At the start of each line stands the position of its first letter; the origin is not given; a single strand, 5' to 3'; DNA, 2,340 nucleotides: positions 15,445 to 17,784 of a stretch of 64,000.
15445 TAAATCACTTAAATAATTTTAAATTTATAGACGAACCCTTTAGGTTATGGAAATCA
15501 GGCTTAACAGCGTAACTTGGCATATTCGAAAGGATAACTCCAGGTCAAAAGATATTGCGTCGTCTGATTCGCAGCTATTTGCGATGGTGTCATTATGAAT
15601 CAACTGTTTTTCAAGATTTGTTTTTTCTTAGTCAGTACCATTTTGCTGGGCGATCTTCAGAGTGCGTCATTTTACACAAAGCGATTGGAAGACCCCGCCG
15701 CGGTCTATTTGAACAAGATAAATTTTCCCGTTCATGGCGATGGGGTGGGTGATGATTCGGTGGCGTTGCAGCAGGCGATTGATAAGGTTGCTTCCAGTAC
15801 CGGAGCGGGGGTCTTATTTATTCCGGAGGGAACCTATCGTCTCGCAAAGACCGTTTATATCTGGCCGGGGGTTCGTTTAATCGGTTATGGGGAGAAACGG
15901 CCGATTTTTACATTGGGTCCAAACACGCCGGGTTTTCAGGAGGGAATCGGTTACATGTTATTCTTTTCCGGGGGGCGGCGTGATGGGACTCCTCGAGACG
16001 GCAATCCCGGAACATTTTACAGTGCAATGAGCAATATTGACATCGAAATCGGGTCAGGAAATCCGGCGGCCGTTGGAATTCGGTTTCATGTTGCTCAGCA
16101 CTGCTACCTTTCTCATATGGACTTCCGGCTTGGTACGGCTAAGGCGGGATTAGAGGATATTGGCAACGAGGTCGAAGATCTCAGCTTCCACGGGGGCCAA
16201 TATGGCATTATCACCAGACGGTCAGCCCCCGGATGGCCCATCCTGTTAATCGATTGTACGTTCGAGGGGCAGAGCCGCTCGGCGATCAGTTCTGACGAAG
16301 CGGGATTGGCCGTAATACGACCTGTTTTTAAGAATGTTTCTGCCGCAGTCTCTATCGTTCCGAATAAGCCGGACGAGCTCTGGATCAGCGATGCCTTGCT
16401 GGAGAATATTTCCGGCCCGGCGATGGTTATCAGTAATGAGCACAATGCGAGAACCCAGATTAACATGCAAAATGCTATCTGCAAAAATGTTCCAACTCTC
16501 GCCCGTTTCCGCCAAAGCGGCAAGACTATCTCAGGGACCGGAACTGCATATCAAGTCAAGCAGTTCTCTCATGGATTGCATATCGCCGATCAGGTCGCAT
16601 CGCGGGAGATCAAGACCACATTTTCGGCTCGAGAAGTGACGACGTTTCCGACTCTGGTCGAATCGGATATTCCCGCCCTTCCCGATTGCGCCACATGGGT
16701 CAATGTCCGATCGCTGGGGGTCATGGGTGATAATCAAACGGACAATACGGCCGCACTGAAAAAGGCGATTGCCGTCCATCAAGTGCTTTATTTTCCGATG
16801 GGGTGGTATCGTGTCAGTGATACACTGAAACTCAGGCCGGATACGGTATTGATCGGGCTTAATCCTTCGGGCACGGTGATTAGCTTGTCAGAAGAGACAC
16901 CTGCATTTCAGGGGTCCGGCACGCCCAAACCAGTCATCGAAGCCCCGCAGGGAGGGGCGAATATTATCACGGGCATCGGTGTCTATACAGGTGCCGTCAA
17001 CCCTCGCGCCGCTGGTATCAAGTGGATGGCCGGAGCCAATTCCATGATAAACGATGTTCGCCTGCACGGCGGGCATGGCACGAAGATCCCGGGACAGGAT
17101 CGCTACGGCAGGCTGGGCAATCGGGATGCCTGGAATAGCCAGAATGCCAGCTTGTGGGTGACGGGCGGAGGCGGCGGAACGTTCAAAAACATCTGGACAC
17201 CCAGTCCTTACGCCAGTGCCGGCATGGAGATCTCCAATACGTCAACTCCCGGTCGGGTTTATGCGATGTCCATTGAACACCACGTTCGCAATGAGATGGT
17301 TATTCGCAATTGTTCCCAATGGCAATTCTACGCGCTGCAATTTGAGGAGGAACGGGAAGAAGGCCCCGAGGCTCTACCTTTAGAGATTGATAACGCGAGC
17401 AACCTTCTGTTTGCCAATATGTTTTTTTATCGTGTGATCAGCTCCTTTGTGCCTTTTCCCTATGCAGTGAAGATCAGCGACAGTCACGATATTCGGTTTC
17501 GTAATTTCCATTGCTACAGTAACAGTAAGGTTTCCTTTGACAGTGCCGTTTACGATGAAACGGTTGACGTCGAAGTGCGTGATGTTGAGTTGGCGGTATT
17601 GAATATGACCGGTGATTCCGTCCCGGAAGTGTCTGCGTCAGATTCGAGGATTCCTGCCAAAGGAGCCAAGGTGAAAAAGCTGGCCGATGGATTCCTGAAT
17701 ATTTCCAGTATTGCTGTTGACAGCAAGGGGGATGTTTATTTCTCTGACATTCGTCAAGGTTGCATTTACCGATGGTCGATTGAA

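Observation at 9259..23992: Beta-1,3/1,6-glucan plus alpha-mannan type degradative cluster (fungal-wall/laminarin-like), including an unusual GH55-like::SGL-propeller fusion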

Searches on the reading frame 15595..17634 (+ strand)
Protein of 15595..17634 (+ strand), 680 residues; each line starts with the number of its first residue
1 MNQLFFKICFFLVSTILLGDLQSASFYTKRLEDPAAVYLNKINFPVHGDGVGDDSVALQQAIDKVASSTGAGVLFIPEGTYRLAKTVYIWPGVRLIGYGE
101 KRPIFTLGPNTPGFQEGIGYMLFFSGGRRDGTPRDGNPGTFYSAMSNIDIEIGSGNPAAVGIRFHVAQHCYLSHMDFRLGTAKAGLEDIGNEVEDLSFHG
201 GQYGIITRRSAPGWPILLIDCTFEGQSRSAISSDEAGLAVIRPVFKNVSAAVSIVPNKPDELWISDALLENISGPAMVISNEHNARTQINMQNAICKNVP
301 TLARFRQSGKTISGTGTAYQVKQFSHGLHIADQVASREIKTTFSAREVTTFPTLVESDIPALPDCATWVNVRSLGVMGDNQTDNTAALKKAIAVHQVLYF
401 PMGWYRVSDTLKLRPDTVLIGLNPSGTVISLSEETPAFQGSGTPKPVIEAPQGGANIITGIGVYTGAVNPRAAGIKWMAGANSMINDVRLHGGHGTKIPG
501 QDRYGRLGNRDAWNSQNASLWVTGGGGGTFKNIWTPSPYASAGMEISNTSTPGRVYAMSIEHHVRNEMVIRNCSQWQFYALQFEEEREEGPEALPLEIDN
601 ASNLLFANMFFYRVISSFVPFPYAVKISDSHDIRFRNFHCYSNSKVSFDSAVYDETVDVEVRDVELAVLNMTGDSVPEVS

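Call 83: search_protein_representatives(protein=window:15595-17634:+)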
Query: 680 residues. Proteins with E-value up to 0.001 (for the whole library): 3687; up to 1e-10: 1331; up to 1e-30: 397. The best 150 are listed.
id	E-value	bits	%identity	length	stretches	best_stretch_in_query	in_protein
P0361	1.4e-228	776.8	54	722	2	130-654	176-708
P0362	2.5e-223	759.5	53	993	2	135-674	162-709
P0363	4.6e-207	705.7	51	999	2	131-674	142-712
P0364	4.2e-204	695.9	50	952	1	22-671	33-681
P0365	7.2e-204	695.2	51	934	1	30-672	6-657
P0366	1.5e-199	680.9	51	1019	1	23-663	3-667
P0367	2.2e-195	667.1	50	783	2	317-667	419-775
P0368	2.4e-185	634.0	46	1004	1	5-675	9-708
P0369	2.9e-184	630.4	48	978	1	16-676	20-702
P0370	9.9e-183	625.3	56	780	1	175-675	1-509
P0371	9.3e-182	622.1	45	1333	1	23-674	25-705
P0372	1.9e-180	617.8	47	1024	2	130-644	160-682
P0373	2.6e-173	594.2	44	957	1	23-670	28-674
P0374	3.5e-172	590.5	45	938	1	21-661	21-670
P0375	1.1e-169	582.2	44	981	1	25-661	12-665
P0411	4.1e-127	441.5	38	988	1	10-673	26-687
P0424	4.7e-113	395.1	35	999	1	18-671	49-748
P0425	4.4e-110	385.2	35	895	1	25-669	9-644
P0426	4.8e-110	385.1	42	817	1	126-657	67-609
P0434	4.1e-104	365.5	36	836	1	44-673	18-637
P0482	1.3e-74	268.0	34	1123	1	40-657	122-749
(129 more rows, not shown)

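Call 86: search_solved_structures(query=A5, max_evalue=0.001, show_alignments=4)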
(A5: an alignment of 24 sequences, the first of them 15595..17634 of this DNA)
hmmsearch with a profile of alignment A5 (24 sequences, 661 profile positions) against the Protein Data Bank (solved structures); distinct sequences matched with E-value up to 0.001: 26.
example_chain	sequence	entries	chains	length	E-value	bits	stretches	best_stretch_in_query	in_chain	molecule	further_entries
3eqn_A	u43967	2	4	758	2.8e-36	128.2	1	37-576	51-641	Glucan 1,3-beta-glucosidase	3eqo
5m5z_A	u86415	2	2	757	2e-34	122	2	138-632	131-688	Beta-1,3-glucanase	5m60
8jhh_A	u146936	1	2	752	7.9e-20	73.8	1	50-579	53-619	MnLam55A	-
3gq7_A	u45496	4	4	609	2e-13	52.7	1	371-435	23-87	Preneck appendage protein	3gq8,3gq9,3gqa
3suc_A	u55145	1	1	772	3.1e-13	52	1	371-435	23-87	Preneck appendage protein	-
6qz9_A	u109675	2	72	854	3.8e-13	51.7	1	371-435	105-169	Pre-neck appendage protein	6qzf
7chu_A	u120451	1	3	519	1.8e-12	49.5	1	33-98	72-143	Putative pectin lyase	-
4mr0_A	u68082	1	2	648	2.2e-09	39.3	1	310-421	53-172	Plasmin and fibronectin-binding protein A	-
5lw3_A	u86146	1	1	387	2.9e-09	38.9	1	372-438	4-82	Poly(beta-D-mannuronate) C5 epimerase 6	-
3zpp_A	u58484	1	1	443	4.2e-09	38.4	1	36-417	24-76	CELL WALL SURFACE ANCHOR FAMILY PROTEIN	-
2pyg_A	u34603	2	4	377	2e-08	36.1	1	372-437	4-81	Poly(beta-D-mannuronate) C5 epimerase 4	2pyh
4urr_A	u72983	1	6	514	5.4e-08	34.7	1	28-98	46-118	BIFUNCTIONAL TAIL PROTEIN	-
2vbe_A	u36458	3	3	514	5.4e-08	34.7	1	28-98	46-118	TAILSPIKE-PROTEIN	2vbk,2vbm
7sg7_A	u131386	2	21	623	9.1e-08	34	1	28-98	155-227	Gene 14 protein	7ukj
7b8b_A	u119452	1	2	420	1.7e-07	33.1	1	371-416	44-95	Polygalacturonase ADPG2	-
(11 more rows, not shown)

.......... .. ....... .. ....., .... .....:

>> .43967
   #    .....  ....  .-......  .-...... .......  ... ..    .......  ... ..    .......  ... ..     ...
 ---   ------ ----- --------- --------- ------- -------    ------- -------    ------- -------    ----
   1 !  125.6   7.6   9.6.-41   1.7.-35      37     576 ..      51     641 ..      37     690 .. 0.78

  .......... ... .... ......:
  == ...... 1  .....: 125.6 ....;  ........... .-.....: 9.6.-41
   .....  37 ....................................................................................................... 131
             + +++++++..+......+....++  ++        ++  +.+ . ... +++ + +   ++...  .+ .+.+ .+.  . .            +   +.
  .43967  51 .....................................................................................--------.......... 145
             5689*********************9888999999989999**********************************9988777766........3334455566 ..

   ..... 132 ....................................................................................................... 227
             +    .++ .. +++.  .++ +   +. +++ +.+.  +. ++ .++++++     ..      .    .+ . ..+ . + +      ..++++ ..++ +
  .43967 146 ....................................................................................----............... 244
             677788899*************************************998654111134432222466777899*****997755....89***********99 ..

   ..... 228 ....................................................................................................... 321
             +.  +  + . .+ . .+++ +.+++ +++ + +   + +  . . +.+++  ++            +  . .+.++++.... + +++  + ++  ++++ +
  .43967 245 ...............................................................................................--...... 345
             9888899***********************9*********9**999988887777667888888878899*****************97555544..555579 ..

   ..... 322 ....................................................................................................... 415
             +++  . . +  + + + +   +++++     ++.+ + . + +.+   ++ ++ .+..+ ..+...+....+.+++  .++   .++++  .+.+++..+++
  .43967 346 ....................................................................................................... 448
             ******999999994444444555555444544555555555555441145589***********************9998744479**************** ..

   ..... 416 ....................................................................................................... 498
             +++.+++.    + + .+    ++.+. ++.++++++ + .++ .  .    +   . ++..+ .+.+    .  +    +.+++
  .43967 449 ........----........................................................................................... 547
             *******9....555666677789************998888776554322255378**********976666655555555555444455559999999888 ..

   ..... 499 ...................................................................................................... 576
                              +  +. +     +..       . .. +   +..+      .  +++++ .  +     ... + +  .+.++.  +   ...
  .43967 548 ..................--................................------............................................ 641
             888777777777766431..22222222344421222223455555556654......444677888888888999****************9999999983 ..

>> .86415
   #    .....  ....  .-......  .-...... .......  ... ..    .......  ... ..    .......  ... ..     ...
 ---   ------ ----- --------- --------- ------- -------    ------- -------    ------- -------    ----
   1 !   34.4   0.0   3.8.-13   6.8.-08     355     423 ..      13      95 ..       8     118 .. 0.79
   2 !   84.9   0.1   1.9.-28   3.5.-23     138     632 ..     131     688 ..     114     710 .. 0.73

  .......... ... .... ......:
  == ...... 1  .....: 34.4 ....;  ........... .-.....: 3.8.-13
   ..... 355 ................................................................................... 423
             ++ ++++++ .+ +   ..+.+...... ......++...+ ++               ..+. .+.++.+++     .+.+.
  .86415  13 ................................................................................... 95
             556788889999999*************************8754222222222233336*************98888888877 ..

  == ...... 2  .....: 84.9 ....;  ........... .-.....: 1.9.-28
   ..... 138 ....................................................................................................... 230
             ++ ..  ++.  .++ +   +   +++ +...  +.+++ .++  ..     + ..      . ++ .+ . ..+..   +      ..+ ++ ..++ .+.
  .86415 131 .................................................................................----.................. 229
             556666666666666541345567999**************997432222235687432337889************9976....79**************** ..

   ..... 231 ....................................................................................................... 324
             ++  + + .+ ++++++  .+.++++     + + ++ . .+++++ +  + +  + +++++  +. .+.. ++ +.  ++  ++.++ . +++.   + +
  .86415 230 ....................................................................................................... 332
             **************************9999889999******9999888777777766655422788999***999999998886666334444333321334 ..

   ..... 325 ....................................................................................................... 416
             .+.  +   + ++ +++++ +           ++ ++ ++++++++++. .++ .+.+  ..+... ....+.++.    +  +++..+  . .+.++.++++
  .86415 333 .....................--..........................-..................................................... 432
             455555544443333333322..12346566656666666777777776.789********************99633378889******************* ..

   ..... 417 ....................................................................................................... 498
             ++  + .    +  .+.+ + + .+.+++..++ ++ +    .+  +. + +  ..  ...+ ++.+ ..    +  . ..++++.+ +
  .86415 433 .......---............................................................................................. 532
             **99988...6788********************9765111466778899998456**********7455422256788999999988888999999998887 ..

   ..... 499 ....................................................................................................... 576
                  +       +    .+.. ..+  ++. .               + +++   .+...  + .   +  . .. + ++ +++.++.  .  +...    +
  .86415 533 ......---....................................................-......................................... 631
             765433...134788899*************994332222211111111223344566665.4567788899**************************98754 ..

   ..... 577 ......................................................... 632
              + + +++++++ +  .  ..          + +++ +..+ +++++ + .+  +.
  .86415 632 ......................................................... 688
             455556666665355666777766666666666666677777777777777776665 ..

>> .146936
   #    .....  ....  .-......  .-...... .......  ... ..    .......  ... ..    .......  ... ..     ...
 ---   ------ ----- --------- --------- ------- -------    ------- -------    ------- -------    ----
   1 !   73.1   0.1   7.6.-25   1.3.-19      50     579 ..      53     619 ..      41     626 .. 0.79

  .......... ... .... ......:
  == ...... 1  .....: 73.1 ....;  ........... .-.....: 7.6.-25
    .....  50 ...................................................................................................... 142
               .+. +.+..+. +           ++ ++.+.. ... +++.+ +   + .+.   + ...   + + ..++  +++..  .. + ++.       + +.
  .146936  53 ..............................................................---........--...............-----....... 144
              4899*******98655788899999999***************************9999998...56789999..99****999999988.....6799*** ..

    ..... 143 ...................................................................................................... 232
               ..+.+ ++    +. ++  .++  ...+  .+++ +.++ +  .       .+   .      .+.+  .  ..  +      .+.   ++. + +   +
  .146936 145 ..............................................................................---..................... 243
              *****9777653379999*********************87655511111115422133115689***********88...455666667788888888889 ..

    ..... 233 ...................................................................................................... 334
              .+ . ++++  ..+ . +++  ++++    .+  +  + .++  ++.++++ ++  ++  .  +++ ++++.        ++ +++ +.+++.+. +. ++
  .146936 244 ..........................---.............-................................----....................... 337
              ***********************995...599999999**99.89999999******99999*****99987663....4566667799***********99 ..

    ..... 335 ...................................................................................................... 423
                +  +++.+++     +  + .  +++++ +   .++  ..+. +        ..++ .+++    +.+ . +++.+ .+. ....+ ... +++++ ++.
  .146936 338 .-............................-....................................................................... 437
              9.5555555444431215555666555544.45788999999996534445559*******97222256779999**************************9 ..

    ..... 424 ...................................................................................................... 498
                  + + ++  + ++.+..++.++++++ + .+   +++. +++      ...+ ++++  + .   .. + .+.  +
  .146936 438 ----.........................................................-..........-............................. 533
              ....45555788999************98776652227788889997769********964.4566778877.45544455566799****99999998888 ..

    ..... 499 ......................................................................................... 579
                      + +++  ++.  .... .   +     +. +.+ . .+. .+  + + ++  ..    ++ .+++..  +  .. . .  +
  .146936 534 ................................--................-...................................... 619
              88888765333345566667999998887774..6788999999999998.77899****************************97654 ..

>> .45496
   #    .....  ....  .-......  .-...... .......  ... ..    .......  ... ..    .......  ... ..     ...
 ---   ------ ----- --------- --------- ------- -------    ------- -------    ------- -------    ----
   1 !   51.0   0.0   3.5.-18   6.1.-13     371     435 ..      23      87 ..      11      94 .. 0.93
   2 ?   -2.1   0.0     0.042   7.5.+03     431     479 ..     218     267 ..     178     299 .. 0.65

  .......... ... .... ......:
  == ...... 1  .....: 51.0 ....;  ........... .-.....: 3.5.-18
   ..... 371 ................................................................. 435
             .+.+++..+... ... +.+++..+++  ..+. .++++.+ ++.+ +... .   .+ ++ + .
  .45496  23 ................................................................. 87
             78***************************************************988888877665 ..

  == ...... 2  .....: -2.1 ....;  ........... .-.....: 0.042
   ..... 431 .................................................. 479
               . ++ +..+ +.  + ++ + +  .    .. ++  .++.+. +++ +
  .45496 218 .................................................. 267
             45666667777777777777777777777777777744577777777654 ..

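Call 88: search_protein_families(library=pfam, alignment_id=A5, max_evalue=0.001)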
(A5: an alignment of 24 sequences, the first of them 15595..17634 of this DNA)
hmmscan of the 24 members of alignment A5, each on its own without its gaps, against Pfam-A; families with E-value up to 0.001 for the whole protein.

A. member 1, window:15595-17634:+ (680 aa): 1 family
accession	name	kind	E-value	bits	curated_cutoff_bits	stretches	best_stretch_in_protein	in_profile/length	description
PF12708.12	Pect-lyase_RHGA_epim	-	1.2e-35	123.7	27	2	45-232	8-191/213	Rhamnogalacturonase A/epimerase, pectate lyase-like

B. families by the number of members that match (of 24 scanned): 8 families
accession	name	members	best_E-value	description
PF12708.12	Pect-lyase_RHGA_epim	24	3.8e-39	Rhamnogalacturonase A/epimerase, pectate lyase-like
PF08450.18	SGL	6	5.9e-26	SMP-30/Gluconolactonase/LRE-like region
PF12218.14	End_N_terminal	5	2.3e-06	N terminal extension of bacteriophage endosialidase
PF13229.12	Beta_helix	2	8.4e-05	Right handed beta helix region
PF00754.31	F5_F8_type_C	1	3.7e-10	F5/8 type C domain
PF22633.2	F5_F8_type_C_2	1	1.7e-07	NedA-like, galactose-binding domain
PF24135.1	DUF7402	1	7.5e-05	Domain of unknown function (DUF7402)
PF01436.27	NHL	1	0.0006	NHL repeat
